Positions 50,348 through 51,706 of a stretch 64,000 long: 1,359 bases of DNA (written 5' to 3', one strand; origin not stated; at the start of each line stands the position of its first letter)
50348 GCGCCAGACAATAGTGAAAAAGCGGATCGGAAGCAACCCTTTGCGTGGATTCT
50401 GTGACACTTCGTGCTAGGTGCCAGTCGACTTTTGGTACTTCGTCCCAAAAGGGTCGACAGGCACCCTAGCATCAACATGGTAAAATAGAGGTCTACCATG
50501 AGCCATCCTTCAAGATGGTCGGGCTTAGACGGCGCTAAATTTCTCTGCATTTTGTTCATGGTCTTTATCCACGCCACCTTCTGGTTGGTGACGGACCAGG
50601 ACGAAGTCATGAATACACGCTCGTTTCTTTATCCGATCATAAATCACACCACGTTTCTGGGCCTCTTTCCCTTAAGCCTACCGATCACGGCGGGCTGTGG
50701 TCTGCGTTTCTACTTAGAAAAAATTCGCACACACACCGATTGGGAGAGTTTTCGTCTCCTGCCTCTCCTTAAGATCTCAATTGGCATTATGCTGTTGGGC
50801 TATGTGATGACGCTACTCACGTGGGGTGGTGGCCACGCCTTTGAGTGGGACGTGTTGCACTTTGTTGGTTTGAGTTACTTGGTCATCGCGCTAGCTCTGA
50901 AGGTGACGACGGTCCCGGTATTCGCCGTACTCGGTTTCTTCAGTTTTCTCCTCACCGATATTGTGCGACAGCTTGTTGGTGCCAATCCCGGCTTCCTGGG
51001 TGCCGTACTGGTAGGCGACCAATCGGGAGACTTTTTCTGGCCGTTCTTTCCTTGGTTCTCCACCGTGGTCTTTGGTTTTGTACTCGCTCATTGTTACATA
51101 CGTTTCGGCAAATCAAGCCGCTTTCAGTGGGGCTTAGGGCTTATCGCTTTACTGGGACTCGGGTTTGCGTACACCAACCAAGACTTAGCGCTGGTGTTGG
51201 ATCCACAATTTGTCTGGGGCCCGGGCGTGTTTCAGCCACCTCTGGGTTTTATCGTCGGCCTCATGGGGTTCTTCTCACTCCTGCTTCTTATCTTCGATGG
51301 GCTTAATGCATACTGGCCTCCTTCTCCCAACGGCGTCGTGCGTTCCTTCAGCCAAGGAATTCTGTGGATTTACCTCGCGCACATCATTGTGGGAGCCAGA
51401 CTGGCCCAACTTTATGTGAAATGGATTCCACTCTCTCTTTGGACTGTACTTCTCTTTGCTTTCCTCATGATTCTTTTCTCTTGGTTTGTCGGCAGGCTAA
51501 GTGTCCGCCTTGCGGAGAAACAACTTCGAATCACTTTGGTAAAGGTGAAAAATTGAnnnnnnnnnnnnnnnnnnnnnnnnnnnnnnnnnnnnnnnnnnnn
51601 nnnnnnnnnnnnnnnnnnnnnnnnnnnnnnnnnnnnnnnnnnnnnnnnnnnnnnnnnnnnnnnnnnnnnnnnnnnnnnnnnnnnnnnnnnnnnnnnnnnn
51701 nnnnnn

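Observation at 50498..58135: Compact PfaA-like (PUFA-synthase-type) PKS locus with an ATP-grasp ligase and a membrane acyltransferase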

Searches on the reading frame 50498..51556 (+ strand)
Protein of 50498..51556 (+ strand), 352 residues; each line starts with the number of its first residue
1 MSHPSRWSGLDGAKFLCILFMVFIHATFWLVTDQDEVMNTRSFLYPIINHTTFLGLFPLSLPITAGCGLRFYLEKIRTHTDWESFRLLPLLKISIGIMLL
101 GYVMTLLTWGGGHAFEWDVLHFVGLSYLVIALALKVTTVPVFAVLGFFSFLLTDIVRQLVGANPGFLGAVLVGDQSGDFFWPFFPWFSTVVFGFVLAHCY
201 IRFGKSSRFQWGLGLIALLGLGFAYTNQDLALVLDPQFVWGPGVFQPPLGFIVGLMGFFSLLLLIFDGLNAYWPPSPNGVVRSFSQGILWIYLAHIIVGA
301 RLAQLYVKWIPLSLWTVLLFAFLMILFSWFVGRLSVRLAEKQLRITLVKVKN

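Call 4: search_protein_families(library=pfam, proteins=[window:50498-51556:+], max_evalue=0.01)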
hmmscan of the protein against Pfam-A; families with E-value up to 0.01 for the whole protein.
window:50498-51556:+ (352 aa): 2 families
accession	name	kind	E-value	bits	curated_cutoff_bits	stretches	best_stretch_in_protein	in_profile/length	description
PF07786.18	HGSNAT_cat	-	7e-07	29.4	22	1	6-211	1-194/222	Heparan-alpha-glucosaminide N-acetyltransferase, catalytic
PF01757.29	Acyl_transf_3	-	0.00088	18.9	31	0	8-331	2-324/326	Acyltransferase domain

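Call 5: search_protein_families(library=ncbifam, proteins=[window:50498-51556:+], max_evalue=0.01)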
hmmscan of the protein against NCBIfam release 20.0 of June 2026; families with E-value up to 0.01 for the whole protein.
window:50498-51556:+ (352 aa): 0 families

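Call 41: list_cluster_members(proteins=[P0001, P0121, window:50498-51556:+, window:57089-58135:+, window:63096-63677:+, window:48250-48987:-])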
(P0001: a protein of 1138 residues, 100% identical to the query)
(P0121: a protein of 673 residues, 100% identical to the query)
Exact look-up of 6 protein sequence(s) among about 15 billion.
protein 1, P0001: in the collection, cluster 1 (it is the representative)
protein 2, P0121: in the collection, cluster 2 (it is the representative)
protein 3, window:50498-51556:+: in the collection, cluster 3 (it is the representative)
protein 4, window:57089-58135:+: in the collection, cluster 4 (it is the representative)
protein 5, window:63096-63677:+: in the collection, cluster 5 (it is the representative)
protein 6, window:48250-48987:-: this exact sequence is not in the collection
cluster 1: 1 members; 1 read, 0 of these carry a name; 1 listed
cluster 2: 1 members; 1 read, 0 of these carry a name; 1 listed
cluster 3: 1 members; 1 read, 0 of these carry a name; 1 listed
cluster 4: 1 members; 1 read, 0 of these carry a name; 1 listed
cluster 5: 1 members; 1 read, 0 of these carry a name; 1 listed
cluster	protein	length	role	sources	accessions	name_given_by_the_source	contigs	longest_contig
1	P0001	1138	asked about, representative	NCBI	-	-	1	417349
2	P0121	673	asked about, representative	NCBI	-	-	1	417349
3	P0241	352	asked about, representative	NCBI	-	-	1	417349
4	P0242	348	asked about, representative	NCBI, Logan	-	-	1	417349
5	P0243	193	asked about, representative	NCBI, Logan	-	-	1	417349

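Call 65: search_protein_families(library=pfam, alignment_id=A3, max_evalue=0.01)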
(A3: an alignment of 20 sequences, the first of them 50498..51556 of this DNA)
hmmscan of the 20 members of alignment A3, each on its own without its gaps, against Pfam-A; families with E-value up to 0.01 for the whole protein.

A. member 1, window:50498-51556:+ (352 aa): 2 families
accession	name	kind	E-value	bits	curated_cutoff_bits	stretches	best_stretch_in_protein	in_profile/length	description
PF07786.18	HGSNAT_cat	-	7e-07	29.4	22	1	6-211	1-194/222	Heparan-alpha-glucosaminide N-acetyltransferase, catalytic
PF01757.29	Acyl_transf_3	-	0.00088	18.9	31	0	8-331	2-324/326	Acyltransferase domain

B. families by the number of members that match (of 20 scanned): 3 families
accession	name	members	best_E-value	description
PF07786.18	HGSNAT_cat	11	6.1e-10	Heparan-alpha-glucosaminide N-acetyltransferase, catalytic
PF01757.29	Acyl_transf_3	9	3.2e-09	Acyltransferase domain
PF20237.3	DUF6594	1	0.0011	Family of unknown function (DUF6594)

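Call 66: search_solved_structures(query=A3, max_evalue=10, show_alignments=1)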
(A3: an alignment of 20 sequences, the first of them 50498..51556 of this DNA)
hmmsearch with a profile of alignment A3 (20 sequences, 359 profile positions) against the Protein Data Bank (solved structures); distinct sequences matched with E-value up to 10: 0.

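Call 80: predict_structure(protein=window:50498-51556:+)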
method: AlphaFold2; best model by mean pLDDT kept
length: 352 residues; sequences in the alignment: 1
mean_pLDDT: 49.3   pTM: 0.28
mean pLDDT of the five models: 49.3, 46.4, 45.7, 45.1, 44.8
residues with pLDDT >= 90: 0; 70-90: 29; 50-70: 100; < 50: 223
segments of 3 or more residues with pLDDT < 50: 1-10, 12-23, 25-59, 109-195, 197-212, 214-216, 218-254, 272-276, 278-283
pLDDT, mean of each block of 10 residues (from residue 1): 40 49 47 44 37 43 57 61 61 58 50 40 46 40 40 43 40 36 39 48 46 48 40 36 38 48 51 47 50 55 51 63 71 74 81 78
secondary structure, 60 per line:
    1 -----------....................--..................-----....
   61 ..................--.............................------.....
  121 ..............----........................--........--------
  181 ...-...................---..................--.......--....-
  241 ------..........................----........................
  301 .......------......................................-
elements in order: H12-31 H34-51 H57-78 H81-109 H116-134 H139-162 H165-172 H185-203 H207-224 H227-233 H236-239 H247-272 H277-307 H314-351
